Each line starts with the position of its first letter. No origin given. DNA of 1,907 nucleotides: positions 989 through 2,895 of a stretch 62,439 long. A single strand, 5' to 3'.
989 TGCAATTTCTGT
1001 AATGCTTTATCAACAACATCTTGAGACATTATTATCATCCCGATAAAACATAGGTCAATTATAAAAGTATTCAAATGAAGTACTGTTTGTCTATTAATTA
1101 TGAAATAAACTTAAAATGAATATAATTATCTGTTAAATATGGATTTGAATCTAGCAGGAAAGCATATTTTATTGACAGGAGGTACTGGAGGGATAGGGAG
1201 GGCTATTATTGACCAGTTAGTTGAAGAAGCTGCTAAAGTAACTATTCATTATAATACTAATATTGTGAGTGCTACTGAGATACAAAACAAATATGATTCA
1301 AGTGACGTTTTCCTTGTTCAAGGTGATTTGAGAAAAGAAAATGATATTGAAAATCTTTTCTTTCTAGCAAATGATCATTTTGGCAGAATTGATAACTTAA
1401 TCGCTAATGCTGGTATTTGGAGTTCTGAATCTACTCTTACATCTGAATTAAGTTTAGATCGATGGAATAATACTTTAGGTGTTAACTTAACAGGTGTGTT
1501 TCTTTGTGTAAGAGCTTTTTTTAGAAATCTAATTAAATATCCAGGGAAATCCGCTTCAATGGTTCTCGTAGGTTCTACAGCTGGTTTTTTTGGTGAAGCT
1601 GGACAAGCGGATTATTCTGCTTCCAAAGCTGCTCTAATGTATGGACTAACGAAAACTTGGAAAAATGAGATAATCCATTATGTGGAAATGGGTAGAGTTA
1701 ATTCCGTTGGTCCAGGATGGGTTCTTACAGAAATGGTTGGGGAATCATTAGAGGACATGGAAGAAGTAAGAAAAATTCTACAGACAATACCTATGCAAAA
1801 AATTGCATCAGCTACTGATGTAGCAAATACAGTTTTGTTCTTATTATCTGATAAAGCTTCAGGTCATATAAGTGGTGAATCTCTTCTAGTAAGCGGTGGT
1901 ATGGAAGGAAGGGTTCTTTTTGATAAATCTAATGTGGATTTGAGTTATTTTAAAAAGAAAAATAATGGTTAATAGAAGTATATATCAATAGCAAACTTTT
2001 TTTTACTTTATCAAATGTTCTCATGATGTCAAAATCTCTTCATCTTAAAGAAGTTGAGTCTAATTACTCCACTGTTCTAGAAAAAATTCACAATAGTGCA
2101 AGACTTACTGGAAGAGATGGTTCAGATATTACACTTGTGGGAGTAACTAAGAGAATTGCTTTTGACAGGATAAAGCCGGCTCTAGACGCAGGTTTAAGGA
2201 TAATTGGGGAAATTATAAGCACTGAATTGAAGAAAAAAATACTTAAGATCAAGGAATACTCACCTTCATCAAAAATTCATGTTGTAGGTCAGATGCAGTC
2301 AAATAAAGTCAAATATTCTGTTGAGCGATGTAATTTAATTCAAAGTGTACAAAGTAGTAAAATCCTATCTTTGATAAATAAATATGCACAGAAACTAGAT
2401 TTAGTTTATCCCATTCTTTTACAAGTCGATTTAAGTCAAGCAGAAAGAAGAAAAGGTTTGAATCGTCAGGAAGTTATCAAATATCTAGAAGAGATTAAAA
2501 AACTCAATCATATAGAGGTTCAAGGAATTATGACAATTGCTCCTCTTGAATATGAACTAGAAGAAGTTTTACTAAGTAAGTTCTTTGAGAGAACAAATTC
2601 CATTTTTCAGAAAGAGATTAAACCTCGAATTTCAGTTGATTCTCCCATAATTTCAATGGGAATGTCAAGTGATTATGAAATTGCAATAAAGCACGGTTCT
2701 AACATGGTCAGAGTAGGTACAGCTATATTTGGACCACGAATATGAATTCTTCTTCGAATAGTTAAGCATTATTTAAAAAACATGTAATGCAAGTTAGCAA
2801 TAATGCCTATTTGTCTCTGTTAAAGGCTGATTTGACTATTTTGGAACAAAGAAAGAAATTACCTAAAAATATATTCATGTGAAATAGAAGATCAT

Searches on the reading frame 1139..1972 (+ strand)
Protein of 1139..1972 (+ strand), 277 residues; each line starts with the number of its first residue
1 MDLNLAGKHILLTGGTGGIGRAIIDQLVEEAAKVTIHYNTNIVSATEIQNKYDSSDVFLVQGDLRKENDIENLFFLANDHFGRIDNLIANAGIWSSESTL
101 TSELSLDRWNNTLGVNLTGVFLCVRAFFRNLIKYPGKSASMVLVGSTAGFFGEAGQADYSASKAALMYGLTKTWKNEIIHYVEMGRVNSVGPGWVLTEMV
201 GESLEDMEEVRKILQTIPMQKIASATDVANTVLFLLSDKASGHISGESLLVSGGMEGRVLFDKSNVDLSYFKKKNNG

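Call 57: search_protein_families(library=pfam, proteins=[window:1139-1972:+], max_evalue=0.001)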
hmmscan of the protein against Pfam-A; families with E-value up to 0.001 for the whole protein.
window:1139-1972:+ (277 aa): 8 families
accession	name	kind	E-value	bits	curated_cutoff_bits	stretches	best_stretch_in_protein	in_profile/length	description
PF00106.31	adh_short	-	2.2e-41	141.9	26.6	1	8-206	1-193/195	short chain dehydrogenase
PF13561.12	adh_short_C2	-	1.1e-40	140.2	27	1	17-255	6-235/236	Enoyl-(Acyl carrier protein) reductase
PF08659.16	KR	-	4.8e-13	49.9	22.6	1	10-165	3-155/180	KR domain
PF01370.27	Epimerase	-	3e-06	27.3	20.9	1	10-181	1-155/240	NAD dependent epimerase/dehydratase family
PF16363.11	GDP_Man_Dehyd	-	3.4e-05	23.9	27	1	11-91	1-86/332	GDP-mannose 4,6 dehydratase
PF01073.25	3Beta_HSD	-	8.4e-05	22.2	22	1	12-72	2-62/280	3-beta hydroxysteroid dehydrogenase/isomerase family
PF23441.1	SDR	-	0.0001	22.2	27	1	5-240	5-243/258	SDR-like rossmann domain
PF02719.21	Polysacc_synt_2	-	0.00093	18.9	20.2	0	10-74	1-73/293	Polysaccharide biosynthesis protein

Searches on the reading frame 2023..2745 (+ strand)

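Call 57: search_protein_families(library=pfam, proteins=[window:2023-2745:+], max_evalue=0.001)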
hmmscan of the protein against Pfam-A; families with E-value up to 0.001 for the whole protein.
window:2023-2745:+ (240 aa): 1 family
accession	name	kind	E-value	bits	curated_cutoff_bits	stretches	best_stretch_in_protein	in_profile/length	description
PF01168.26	Ala_racemase_N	-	1.6e-17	64.4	24.1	1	70-238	60-218/220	Alanine racemase, N-terminal domain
